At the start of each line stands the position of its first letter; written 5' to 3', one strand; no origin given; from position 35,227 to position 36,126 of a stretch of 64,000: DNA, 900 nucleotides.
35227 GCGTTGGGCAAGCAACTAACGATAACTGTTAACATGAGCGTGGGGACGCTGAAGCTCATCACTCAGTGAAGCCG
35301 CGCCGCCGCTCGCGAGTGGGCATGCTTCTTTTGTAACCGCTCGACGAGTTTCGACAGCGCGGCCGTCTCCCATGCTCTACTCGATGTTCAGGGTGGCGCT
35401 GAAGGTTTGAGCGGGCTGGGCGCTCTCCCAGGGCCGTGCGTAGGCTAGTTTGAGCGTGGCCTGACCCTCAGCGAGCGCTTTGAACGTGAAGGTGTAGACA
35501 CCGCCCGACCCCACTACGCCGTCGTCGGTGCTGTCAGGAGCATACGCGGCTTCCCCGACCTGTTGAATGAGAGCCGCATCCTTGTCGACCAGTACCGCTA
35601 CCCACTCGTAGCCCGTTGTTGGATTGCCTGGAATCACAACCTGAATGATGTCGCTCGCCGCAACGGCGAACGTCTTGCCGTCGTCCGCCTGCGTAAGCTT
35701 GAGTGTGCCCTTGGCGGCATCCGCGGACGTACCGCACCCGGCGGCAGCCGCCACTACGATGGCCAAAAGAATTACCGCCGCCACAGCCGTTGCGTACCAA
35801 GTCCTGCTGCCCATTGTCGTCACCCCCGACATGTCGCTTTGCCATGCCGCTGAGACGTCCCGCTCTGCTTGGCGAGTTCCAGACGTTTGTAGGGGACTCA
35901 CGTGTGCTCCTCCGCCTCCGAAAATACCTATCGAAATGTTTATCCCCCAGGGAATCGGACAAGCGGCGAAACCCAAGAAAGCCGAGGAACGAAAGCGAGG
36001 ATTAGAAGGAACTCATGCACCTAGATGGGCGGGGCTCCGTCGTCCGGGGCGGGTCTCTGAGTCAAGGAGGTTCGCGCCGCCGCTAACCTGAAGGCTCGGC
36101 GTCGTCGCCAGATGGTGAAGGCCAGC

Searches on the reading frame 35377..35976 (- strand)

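Call 38: search_protein_families(library=pfam, proteins=[window:35377-35976:-])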
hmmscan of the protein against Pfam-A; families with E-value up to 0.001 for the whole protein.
window:35377-35976:- (199 aa): 1 family
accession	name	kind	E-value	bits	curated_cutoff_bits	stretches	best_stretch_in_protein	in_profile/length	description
PF09394.16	Inhibitor_I42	-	2e-23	82.9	27.2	1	106-195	3-90/91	Chagasin family peptidase inhibitor I42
